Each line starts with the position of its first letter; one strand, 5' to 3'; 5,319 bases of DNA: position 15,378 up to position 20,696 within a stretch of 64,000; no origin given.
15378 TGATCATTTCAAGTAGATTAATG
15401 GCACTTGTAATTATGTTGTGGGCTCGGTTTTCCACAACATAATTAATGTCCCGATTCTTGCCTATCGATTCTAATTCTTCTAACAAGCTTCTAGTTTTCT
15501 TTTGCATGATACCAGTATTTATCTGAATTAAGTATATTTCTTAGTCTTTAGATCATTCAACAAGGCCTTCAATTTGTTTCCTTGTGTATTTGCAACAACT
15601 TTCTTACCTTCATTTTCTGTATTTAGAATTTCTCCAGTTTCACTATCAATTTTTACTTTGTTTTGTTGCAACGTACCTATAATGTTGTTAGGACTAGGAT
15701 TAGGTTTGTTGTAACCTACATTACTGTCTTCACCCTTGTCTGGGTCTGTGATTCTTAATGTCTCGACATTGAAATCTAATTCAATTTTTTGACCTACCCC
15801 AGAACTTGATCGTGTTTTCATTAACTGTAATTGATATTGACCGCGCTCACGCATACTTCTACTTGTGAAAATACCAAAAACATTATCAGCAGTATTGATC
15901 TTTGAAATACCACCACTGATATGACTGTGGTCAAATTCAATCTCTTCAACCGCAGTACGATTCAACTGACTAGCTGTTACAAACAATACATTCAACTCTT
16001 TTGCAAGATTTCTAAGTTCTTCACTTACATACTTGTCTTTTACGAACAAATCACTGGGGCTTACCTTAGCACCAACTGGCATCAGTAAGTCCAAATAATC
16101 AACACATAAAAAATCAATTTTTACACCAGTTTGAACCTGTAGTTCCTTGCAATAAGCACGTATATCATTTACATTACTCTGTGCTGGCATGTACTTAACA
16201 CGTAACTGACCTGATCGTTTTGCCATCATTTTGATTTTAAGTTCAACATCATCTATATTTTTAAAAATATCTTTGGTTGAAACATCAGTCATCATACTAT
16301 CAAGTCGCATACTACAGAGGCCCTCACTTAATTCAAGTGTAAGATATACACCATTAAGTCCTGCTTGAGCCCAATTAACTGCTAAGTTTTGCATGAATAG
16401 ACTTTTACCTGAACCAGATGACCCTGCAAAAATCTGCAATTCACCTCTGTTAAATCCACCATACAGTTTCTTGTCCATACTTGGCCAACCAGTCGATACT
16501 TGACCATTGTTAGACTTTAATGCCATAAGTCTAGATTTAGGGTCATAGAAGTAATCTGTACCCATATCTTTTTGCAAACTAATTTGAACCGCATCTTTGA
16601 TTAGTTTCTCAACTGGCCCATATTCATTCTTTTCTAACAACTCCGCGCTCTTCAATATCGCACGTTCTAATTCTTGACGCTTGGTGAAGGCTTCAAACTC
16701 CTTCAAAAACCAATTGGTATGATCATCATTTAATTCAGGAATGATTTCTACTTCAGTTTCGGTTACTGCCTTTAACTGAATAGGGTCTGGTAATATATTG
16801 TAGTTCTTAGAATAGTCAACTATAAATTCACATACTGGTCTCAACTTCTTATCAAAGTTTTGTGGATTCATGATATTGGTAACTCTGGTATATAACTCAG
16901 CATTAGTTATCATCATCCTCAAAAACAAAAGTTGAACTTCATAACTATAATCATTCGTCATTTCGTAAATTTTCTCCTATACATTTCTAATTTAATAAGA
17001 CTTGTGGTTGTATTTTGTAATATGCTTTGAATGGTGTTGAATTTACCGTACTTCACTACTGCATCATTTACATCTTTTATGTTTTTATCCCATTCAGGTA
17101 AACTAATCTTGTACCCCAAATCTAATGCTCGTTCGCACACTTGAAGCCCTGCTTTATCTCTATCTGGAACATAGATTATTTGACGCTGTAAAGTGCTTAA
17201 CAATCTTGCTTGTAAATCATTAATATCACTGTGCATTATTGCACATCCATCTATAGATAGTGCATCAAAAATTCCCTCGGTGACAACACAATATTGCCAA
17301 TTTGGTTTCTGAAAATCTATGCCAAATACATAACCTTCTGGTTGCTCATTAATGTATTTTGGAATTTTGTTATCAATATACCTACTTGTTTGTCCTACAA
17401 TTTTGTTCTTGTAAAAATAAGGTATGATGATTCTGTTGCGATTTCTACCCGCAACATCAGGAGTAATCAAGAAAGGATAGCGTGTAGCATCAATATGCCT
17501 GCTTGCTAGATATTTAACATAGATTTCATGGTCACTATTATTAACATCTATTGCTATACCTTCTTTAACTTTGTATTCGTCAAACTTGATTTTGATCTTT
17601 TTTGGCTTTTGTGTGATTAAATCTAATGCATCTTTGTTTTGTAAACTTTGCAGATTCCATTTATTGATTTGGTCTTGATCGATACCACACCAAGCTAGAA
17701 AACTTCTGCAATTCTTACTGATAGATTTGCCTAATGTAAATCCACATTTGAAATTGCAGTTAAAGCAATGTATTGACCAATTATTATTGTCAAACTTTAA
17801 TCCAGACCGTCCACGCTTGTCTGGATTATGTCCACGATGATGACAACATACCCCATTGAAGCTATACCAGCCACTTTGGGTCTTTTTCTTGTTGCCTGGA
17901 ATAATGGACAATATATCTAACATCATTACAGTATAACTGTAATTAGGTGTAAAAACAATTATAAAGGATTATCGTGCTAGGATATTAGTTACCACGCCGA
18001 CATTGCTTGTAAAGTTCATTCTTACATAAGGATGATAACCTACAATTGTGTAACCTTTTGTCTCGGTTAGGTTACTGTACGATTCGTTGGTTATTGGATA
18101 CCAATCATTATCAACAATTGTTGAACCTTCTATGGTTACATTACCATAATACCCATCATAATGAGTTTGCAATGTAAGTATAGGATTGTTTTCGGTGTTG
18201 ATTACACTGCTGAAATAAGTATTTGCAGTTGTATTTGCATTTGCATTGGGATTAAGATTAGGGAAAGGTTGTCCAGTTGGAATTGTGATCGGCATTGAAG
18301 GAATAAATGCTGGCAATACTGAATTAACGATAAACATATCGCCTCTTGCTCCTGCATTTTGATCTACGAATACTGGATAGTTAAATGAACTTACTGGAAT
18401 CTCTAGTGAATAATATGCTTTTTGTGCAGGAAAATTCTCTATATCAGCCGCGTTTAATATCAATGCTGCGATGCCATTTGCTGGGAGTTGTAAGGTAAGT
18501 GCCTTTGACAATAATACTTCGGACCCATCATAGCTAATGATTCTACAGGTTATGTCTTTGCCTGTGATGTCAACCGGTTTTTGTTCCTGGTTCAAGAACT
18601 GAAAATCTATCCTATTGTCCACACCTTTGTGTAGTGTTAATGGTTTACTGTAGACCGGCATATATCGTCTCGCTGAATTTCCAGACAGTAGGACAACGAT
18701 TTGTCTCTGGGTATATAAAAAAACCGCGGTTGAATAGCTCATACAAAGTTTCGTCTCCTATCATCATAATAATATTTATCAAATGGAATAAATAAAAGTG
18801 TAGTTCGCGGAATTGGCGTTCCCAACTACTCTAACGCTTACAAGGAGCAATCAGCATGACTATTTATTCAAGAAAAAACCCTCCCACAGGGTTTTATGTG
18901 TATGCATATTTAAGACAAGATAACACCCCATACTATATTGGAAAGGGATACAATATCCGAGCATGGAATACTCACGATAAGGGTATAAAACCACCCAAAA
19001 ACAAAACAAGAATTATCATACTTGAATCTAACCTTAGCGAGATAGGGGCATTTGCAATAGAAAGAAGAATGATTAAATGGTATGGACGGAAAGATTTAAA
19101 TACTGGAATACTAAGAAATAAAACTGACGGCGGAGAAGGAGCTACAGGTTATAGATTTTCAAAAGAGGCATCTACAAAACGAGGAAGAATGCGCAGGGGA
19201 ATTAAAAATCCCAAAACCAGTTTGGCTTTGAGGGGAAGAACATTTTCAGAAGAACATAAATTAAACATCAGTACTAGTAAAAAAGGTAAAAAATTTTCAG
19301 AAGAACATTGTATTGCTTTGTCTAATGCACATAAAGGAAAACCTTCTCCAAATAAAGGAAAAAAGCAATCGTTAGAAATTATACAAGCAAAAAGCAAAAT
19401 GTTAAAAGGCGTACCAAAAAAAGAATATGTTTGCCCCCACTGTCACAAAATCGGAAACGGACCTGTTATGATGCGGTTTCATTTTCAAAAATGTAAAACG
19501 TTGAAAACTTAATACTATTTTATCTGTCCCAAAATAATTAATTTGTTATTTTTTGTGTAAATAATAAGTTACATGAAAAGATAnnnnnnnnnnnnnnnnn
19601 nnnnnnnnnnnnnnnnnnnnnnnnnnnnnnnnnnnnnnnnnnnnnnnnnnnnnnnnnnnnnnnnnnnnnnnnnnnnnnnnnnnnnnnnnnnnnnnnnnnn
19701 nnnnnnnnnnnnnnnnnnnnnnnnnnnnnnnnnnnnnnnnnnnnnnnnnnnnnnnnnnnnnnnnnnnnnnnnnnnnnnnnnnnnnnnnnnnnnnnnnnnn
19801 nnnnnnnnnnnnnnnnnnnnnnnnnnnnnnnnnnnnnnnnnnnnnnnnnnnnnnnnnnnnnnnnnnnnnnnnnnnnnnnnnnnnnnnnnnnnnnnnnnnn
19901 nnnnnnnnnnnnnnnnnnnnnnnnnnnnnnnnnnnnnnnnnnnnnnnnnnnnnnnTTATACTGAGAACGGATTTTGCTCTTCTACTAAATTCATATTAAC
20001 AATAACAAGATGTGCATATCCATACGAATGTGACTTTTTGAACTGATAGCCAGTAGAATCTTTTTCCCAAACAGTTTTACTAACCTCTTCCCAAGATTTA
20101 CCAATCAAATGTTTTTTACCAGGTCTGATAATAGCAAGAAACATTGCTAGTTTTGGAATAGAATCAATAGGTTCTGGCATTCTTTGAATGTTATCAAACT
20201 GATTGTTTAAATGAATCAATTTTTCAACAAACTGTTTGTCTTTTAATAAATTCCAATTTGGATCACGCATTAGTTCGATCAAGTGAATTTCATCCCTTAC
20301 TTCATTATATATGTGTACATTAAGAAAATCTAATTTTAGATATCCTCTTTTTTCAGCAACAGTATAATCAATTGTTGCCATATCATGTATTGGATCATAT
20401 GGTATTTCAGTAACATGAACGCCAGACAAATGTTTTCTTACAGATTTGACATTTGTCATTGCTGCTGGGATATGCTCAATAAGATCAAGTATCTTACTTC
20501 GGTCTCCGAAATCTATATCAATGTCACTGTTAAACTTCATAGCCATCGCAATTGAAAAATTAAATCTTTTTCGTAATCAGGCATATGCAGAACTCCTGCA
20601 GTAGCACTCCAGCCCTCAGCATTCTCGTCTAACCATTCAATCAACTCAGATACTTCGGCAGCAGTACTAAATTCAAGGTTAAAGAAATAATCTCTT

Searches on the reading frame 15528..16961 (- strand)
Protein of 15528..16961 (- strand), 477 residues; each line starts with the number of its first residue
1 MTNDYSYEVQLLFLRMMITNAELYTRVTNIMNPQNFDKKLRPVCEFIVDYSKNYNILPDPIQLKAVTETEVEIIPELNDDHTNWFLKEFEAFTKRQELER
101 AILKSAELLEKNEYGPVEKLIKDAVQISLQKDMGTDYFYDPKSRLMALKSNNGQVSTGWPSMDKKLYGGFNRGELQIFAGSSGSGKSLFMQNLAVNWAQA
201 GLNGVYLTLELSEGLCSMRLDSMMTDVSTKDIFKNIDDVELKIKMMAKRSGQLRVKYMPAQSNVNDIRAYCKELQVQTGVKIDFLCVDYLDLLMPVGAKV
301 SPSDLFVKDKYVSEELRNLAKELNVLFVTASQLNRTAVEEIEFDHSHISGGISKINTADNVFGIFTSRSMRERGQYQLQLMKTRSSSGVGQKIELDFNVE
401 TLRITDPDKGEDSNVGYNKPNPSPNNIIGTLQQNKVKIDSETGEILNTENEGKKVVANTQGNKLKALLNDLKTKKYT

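Call 14: search_protein_families(library=phrogs, proteins=[window:15528-16961:-], max_evalue=0.001)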
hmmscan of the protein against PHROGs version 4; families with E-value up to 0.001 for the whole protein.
window:15528-16961:- (477 aa): 7 families
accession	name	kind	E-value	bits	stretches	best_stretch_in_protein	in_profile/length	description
phrog_19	-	DNA, RNA and nucleotide metabolism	1e-72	247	1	1-429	155-595/621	DnaB-like replicative helicase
phrog_239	-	DNA, RNA and nucleotide metabolism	1.3e-27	98.1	1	155-453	341-646/801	DNA primase/helicase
phrog_243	-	DNA, RNA and nucleotide metabolism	5.4e-22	79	1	151-409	13-270/273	DnaB-like replicative helicase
phrog_8337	-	DNA, RNA and nucleotide metabolism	1.1e-07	32.5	1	151-246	46-141/273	DNA repair protein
phrog_3213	-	DNA, RNA and nucleotide metabolism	5.7e-07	29.6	0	256-339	322-402/509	DnaB-like replicative helicase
phrog_97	-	other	8.3e-06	26.3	1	154-239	49-137/506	UvsX-like recombinase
phrog_11530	-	unknown function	0.00018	22.4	1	261-336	13-83/184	-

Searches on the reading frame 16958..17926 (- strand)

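Call 14: search_protein_families(library=phrogs, proteins=[window:16958-17926:-], max_evalue=0.001)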
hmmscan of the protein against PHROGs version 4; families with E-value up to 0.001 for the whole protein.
window:16958-17926:- (322 aa): 5 families
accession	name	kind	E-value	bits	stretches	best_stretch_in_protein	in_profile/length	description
phrog_47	-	DNA, RNA and nucleotide metabolism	7.1e-36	125.1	1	2-321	31-354/947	DNA primase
phrog_239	-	DNA, RNA and nucleotide metabolism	4.1e-11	43.6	1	15-300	33-306/801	DNA primase/helicase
phrog_849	-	DNA, RNA and nucleotide metabolism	9.6e-08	32.4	1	137-305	150-342/435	DNA primase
phrog_6444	-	DNA, RNA and nucleotide metabolism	4.4e-05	23.5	1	159-275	197-330/577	DNA primase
phrog_21887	-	DNA, RNA and nucleotide metabolism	0.00027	22.1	1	200-308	9-116/131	DNA primase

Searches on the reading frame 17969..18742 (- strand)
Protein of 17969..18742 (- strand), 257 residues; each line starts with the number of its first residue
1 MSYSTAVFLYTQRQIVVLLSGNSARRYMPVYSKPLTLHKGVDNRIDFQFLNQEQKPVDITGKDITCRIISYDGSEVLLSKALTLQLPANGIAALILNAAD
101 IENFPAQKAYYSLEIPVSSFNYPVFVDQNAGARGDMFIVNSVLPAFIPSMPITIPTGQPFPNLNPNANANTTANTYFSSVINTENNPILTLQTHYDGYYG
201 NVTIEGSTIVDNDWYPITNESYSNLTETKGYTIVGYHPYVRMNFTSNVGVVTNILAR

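Call 29: search_protein_families(library=phrogs, proteins=[window:17969-18742:-], max_evalue=0.001)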
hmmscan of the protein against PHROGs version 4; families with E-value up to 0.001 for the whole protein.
window:17969-18742:- (257 aa): 1 family
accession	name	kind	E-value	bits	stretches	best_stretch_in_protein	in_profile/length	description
phrog_1084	-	unknown function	5.7e-13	50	1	31-115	6-93/123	unknown function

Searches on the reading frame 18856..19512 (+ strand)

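Call 29: search_protein_families(library=phrogs, proteins=[window:18856-19512:+], max_evalue=0.001)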
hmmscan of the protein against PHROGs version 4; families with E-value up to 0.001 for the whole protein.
window:18856-19512:+ (218 aa): 4 families
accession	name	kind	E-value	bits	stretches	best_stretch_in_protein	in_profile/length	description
phrog_15526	-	unknown function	6e-23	82.7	1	13-115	4-104/168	-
phrog_314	-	DNA, RNA and nucleotide metabolism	4.8e-14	53.2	1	13-216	179-393/574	homing endonuclease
phrog_10829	-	unknown function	7e-13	49.9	1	13-143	2-125/165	-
phrog_655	-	DNA, RNA and nucleotide metabolism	1.4e-10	42.6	1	109-215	126-233/343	homing endonuclease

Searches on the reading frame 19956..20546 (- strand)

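Call 29: search_protein_families(library=phrogs, proteins=[window:19956-20546:-], max_evalue=0.001)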
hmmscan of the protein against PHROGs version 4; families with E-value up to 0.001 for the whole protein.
window:19956-20546:- (196 aa): 2 families
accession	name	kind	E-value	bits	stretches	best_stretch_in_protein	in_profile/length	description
phrog_11778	-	DNA, RNA and nucleotide metabolism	3.3e-55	187.6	1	3-191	3-194/197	DNA polymerase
phrog_11165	-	DNA, RNA and nucleotide metabolism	0.00024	20.2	0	143-187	449-494/782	DNA polymerase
